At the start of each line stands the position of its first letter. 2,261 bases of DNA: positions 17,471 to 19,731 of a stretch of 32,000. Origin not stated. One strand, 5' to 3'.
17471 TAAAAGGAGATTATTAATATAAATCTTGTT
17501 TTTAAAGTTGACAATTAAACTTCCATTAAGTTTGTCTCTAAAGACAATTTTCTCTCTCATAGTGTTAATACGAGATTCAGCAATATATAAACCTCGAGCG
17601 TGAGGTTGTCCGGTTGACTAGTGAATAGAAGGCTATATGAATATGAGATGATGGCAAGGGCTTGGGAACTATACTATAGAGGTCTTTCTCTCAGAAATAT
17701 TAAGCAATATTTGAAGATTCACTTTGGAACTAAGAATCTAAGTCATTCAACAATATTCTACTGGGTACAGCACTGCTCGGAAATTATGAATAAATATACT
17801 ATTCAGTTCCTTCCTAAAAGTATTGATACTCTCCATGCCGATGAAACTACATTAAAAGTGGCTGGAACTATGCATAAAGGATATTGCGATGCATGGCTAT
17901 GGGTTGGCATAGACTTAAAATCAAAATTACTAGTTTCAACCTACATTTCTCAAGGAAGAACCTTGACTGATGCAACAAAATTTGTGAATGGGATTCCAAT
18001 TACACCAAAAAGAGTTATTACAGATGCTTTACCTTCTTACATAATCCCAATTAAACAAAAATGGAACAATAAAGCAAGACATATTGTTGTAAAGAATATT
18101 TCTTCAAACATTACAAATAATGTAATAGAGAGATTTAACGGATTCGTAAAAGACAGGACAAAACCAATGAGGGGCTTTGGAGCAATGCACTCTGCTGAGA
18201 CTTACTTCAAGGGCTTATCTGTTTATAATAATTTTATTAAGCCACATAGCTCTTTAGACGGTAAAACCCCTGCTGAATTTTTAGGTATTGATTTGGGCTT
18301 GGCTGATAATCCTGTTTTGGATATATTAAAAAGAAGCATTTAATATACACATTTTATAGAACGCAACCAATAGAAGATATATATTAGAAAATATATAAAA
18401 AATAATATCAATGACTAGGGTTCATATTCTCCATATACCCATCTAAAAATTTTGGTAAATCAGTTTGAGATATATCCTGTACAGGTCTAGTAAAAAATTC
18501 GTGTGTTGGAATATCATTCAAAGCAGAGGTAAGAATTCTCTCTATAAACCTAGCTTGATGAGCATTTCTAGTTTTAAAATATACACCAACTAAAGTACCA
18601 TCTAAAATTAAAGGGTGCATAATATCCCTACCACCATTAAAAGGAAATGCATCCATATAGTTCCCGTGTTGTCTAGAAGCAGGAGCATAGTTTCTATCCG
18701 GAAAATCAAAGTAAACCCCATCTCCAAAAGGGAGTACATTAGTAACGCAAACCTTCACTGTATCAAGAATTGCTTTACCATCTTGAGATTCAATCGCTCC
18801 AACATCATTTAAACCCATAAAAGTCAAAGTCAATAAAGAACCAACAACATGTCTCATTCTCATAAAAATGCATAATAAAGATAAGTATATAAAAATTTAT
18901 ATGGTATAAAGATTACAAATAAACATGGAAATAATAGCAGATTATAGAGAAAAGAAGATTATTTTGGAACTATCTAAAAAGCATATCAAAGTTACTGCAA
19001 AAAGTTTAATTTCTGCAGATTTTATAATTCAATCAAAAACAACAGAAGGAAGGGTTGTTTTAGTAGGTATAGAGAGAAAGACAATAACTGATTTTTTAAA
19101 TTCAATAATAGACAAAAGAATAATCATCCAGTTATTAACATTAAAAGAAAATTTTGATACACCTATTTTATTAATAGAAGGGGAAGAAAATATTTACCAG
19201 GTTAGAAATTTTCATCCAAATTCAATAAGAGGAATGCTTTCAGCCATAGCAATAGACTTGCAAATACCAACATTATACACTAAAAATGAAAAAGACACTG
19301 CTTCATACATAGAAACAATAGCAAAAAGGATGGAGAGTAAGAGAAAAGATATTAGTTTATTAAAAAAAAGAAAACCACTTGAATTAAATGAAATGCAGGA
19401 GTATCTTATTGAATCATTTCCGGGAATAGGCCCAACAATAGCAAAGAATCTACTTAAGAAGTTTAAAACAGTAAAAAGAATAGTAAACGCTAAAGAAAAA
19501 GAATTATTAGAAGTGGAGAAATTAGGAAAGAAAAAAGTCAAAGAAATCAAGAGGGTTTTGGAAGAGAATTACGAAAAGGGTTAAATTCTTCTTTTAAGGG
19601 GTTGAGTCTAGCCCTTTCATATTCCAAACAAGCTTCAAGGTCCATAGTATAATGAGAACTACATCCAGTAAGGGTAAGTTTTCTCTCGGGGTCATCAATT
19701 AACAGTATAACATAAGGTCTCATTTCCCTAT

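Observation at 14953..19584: Hef is split into separate helicase and nuclease genes with 2.46 kb of mobile/accessory DNA between them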

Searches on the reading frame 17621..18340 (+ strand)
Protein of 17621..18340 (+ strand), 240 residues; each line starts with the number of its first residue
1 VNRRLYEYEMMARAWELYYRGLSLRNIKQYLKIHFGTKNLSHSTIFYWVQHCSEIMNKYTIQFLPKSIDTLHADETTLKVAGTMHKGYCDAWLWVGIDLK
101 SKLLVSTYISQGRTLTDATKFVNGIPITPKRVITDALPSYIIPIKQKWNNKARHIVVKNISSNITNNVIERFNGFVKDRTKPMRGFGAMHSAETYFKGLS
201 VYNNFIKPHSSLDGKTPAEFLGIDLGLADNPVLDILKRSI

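Call 3: search_protein_families(library=pfam, proteins=[window:17621-18340:+], max_evalue=0.01)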
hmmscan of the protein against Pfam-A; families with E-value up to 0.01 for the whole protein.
window:17621-18340:+ (240 aa): 4 families
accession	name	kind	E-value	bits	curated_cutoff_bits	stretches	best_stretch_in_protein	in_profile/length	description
PF13610.12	DDE_Tnp_IS240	-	6.3e-12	46.3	27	1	71-208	4-138/139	DDE domain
PF03050.20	DDE_Tnp_IS66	-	9e-07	29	23.1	1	9-140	7-138/284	Transposase IS66 family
PF00872.24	Transposase_mut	-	4.4e-06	26.3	21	1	7-81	100-173/379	Transposase, Mutator family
PF13683.12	rve_3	-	0.00011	22.3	26.5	1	165-217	15-67/67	Integrase core domain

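Call 4: search_protein_families(library=ncbifam, proteins=[window:17621-18340:+], max_evalue=0.01)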
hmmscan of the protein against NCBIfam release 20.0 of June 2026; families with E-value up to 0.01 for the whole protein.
window:17621-18340:+ (240 aa): 8 families
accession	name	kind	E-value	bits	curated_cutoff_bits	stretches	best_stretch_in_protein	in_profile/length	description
NF033587.1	transpos_IS6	equivalog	2.4e-34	118.8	125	1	2-207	2-202/202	IS6 family transposase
NF033577.2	transpos_IS481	equivalog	1.1e-06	28.5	224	1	90-220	147-283/284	IS481 family transposase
NF033517.1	transpos_IS66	equivalog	1.1e-06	28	180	1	15-123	97-201/387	IS66 family transposase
NF033543.2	transpos_IS256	equivalog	1.2e-06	27.8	150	1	10-81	64-134/338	IS256 family transposase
NF041731.2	transpos_ISH6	equivalog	7.2e-05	21.7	240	0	23-97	129-200/414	ISH6 family transposase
NF033558.1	transpos_IS1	equivalog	7.6e-05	22.7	100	1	4-176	38-189/199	IS1 family transposase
NF033588.1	transpos_ISC774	exception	8.2e-05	22.2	200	1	3-157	13-140/195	IS6 family transposase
NF033516.0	transpos_IS3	equivalog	0.00027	20.3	160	1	165-220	313-368/369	IS3 family transposase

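Call 42: find_encoding_contigs(protein=window:17648-18340:+, flank=3000, max_places=10)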
Protein window:17648-18340:+ (231 aa): 3 contigs read that carry it; 3 places shown.
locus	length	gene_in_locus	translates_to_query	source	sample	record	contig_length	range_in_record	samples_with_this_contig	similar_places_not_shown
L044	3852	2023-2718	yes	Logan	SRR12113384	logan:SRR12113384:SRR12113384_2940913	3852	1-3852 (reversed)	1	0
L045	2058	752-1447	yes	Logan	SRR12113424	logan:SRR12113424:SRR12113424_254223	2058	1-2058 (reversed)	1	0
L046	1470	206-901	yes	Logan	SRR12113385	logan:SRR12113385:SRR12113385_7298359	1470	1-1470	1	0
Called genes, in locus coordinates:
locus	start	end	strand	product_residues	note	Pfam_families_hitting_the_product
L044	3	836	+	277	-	?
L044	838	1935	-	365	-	PF14528:LAGLIDADG_3 (weak)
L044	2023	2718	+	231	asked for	PF00872:Transposase_mut (faint), PF03050:DDE_Tnp_IS66 (weak), PF13610:DDE_Tnp_IS240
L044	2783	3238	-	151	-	-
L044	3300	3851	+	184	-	?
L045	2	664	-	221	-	?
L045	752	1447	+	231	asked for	PF00872:Transposase_mut (faint), PF03050:DDE_Tnp_IS66 (weak), PF13610:DDE_Tnp_IS240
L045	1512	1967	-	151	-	-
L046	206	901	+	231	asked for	PF00872:Transposase_mut (faint), PF03050:DDE_Tnp_IS66 (weak), PF13610:DDE_Tnp_IS240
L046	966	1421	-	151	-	-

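Call 63: search_protein_families(library=phrogs, proteins=[window:17621-18340:+], max_evalue=0.01)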
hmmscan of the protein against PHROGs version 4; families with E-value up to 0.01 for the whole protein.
window:17621-18340:+ (240 aa): 4 families
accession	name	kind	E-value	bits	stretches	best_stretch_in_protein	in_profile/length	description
phrog_956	-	integration and excision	0.00013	22.2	1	164-221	141-198/436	transposase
phrog_2331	-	integration and excision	0.00093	18.9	0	8-80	106-177/407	transposase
phrog_157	-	integration and excision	0.0034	17.4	1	165-221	428-484/580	transposase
phrog_8463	-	integration and excision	0.0052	16.8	1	65-221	137-302/380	transposase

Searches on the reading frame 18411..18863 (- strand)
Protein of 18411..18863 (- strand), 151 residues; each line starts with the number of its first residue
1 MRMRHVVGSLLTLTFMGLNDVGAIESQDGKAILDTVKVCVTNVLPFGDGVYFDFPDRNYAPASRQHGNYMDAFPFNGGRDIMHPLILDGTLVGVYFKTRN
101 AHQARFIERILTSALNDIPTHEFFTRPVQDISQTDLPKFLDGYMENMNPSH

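Call 3: search_protein_families(library=pfam, proteins=[window:18411-18863:-], max_evalue=0.01)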
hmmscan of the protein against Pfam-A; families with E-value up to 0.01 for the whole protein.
window:18411-18863:- (151 aa): 0 families

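Call 4: search_protein_families(library=ncbifam, proteins=[window:18411-18863:-], max_evalue=0.01)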
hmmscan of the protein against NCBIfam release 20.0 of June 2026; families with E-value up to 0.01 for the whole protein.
window:18411-18863:- (151 aa): 0 families

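Call 41: find_homologous_proteins(query=window:18411-18863:-, max_evalue=0.001)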
Query window:18411-18863:- (151 aa): 1 proteins with E <= 0.001 among 15 candidates.
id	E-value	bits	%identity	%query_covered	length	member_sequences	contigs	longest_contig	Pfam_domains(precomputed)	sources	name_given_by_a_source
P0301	1.4e-98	345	100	100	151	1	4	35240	-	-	-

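Call 63: search_protein_families(library=phrogs, proteins=[window:18411-18863:-], max_evalue=0.01)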
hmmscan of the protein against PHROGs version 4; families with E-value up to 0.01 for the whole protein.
window:18411-18863:- (151 aa): 0 families

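Call 66: predict_structure(protein=window:18411-18863:-)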
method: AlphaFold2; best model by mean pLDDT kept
length: 151 residues; sequences in the alignment: 1
mean_pLDDT: 41.9   pTM: 0.40
mean pLDDT of the five models: 41.9, 38.7, 38.1, 36.1, 31.9
residues with pLDDT >= 90: 0; 70-90: 0; 50-70: 53; < 50: 98
segments of 3 or more residues with pLDDT < 50: 1-72, 87-90, 113-127, 149-151
pLDDT, mean of each block of 10 residues (from residue 1): 28 29 28 29 26 31 39 51 54 58 54 47 44 57 54 40
secondary structure, 60 per line:
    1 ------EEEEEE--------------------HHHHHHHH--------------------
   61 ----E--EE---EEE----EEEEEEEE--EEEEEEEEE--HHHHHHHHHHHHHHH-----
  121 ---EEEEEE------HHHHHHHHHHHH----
elements in order: E7-12 H33-40 E73-75 E80-87 E90-98 H101-115 E124-129 H136-147

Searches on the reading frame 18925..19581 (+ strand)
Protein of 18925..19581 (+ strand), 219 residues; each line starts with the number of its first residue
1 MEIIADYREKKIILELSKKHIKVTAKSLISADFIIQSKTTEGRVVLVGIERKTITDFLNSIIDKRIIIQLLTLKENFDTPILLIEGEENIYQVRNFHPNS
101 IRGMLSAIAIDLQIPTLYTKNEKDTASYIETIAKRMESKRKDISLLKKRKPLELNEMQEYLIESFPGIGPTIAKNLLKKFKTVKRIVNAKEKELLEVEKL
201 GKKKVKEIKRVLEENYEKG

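Call 3: search_protein_families(library=pfam, proteins=[window:18925-19581:+], max_evalue=0.01)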
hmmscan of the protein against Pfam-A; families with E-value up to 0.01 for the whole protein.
window:18925-19581:+ (219 aa): 5 families
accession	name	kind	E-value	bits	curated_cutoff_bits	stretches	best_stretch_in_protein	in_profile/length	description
PF02732.21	ERCC4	-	3.5e-23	82.5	24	1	6-131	2-139/140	ERCC4 domain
PF14520.12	HHH_5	-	3.9e-10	40.5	27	1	163-213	5-56/57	Helix-hairpin-helix domain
PF12826.13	HHH_2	-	9.3e-08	32.6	27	1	166-213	9-56/64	Helix-hairpin-helix motif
PF03118.21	RNA_pol_A_CTD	-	2.7e-05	24.3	23.8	1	179-214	32-67/67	Bacterial RNA polymerase, alpha chain C terminal domain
PF12836.13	HHH_3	-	0.0003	21.3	27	1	150-210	4-62/65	Helix-hairpin-helix motif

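Call 4: search_protein_families(library=ncbifam, proteins=[window:18925-19581:+], max_evalue=0.01)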
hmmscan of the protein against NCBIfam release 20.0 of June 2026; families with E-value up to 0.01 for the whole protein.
window:18925-19581:+ (219 aa): 17 families
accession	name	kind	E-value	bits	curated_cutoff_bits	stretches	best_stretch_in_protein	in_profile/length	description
NF010337.0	PRK13766.1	equivalog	1.1e-60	205.6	610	1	2-217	572-780/781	Hef nuclease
NF040956.1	Arch_Xpf_endonucase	equivalog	2.7e-34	118.6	300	1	2-217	3-214/222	3'-flap repair endonuclease Xpf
TIGR01448.2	helicase_RecD2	equivalog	4e-08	31.9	500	1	142-216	60-136/713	SF1B family DNA helicase RecD2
NF001824.0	PRK00558.1-5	equivalog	3.6e-07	29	451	1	135-215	570-647/652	excinuclease ABC subunit UvrC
TIGR00596.1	rad1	subfamily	1.2e-06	27.2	806.65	1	4-131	589-721/813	DNA repair protein, RAD1 family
NF010009.0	PRK13482.1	equivalog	1.6e-05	24.3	201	1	162-216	294-348/357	DNA integrity scanning diadenylate cyclase DisA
NF011262.0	PRK14668.1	equivalog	2.4e-05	22.9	544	1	161-211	526-576/577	excinuclease ABC subunit C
NF011260.0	PRK14666.1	equivalog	5.6e-05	22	649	1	164-213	641-690/698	excinuclease ABC subunit C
NF010931.0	PRK14351.1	equivalog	0.0001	21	1051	1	160-215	527-583/692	NAD-dependent DNA ligase LigA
TIGR00575.1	dnlj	equivalog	0.00014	20.4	444.45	1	164-215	502-553/652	NAD-dependent DNA ligase LigA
NF005932.1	PRK07956.1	equivalog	0.00027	19.6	369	1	140-214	488-560/664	NAD-dependent DNA ligase LigA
NF001308.0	PRK00254.1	equivalog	0.00049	18.4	1216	1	130-213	613-699/720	ATP-dependent DNA helicase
TIGR02027.1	rpoA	equivalog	0.0012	18.1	227.8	1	178-214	252-290/298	DNA-directed RNA polymerase subunit alpha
NF003301.0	PRK04301.1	equivalog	0.0015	17.8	259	1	157-210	2-56/316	DNA repair and recombination protein RadA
NF003519.0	PRK05182.2-5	equivalog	0.0028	16.7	277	1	179-215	274-310/320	DNA-directed RNA polymerase subunit alpha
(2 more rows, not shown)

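Call 12: find_encoding_contigs(protein=window:18925-19581:+, flank=10000, max_places=10)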
Protein window:18925-19581:+ (219 aa): 1 contig read that carries it; 1 place shown.
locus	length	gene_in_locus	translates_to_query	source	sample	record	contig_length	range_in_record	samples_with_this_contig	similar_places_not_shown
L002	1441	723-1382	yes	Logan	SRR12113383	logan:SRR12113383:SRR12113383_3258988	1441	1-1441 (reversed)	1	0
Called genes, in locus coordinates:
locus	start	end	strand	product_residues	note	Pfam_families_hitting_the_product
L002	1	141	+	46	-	?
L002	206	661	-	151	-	-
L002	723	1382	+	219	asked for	PF02732:ERCC4, PF03118:RNA_pol_A_CTD (faint), PF12826:HHH_2 (weak), PF14520:HHH_5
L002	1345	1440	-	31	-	?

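Call 30: search_protein_representatives(protein=window:18925-19581:+)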
Query: 219 residues. Proteins with E-value up to 0.001 (for the whole library): 3466; up to 1e-10: 1409; up to 1e-30: 165. The best 150 are listed.
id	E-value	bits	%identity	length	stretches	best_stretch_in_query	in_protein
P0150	6.7e-77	274.1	62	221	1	2-216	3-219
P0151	2.8e-70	252.5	91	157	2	99-217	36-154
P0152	3.9e-53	196.5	51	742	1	2-217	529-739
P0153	1.9e-51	191.1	52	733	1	2-216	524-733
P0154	3.1e-46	174.0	51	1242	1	6-201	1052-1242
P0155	1.5e-45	171.8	47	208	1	3-218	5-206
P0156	6.1e-45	169.8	49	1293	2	51-217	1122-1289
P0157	7.6e-45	169.5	45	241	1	3-216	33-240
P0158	1.4e-44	168.6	45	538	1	3-216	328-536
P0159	2.0e-44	168.2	45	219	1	2-217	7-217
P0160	2.0e-43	164.9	46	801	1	5-216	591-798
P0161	2.9e-43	164.3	47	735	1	1-217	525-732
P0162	3.6e-43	164.0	47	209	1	4-217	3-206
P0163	4.1e-43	163.9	47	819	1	26-217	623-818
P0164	8.1e-43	162.9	45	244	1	3-218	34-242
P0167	4.0e-42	160.6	47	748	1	3-217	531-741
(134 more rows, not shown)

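Call 32: list_cluster_members(proteins=[P0152, P0153, P0161, P0167, P0150, P0155, P0159])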
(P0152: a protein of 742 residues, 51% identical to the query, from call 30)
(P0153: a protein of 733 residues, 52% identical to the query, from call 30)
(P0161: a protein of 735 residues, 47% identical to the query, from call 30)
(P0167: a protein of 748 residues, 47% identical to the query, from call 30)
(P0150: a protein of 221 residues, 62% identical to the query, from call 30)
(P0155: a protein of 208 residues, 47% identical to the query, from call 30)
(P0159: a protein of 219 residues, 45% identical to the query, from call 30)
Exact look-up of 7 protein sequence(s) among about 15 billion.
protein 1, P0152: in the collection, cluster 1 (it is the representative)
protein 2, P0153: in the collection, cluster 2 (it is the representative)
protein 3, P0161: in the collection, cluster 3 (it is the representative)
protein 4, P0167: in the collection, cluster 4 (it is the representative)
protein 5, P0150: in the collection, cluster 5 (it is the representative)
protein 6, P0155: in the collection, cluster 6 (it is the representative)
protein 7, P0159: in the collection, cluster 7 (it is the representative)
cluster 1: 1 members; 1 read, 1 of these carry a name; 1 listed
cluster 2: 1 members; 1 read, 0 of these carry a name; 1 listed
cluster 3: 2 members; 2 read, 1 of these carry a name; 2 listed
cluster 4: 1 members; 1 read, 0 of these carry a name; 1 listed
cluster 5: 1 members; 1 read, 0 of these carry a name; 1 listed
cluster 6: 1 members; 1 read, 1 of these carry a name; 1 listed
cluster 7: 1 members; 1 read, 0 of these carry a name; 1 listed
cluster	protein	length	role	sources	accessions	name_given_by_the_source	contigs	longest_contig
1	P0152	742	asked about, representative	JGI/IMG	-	ERCC4-related helicase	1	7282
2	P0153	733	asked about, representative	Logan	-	-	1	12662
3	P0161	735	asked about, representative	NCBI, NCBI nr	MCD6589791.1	DEAD/DEAH box helicase [Candidatus Woesearchaeota archaeon]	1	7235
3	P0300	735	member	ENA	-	-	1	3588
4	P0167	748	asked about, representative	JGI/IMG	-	-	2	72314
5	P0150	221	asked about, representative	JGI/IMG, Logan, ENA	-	-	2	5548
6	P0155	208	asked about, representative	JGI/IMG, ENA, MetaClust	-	\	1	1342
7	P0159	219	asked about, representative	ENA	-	-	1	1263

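Call 46: find_encoding_contigs(protein=P0153, flank=6000, max_places=2)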
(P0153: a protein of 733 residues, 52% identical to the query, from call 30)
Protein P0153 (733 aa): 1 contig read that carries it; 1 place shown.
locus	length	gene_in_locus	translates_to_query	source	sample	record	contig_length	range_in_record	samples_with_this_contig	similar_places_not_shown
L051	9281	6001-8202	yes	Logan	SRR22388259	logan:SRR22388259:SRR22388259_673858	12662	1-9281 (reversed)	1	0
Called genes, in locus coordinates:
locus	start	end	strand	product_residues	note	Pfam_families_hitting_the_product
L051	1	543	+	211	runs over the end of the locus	PF00154:RecA_N, PF03796:DnaB_C (weak), PF06745:ATPase, PF08423:Rad51, PF13481:AAA_25 (weak), PF20720:nSTAND3 (weak), PF05707:Zot (weak), PF13479:AAA_24, +1 more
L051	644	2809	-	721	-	PF01751:Toprim, PF01131:Topoisom_bac, PF01396:Zn_ribbon_Top1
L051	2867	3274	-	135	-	-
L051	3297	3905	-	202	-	PF00149:Metallophos, PF12850:Metallophos_2, PF14582:Metallophos_3 (faint)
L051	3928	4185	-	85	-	PF06467:zf-FCS, PF24273:TRASH_HVO_1752_C (weak)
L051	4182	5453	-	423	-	PF02403:Seryl_tRNA_N, PF00587:tRNA-synt_2b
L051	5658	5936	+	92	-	PF22665:WHD_DUF6293 (weak)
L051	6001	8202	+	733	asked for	PF00270:DEAD, PF04851:ResIII, PF21210:RNA_helicase_helical, PF22590:Cas3-like_C_2 (faint), PF00271:Helicase_C, PF02732:ERCC4, PF12826:HHH_2, PF14520:HHH_5, +1 more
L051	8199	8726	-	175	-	PF10469:AKAP7_NLS (weak), PF02834:LigT_PEase, PF13563:2_5_RNA_ligase2, PF02834:LigT_PEase (weak)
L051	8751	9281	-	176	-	?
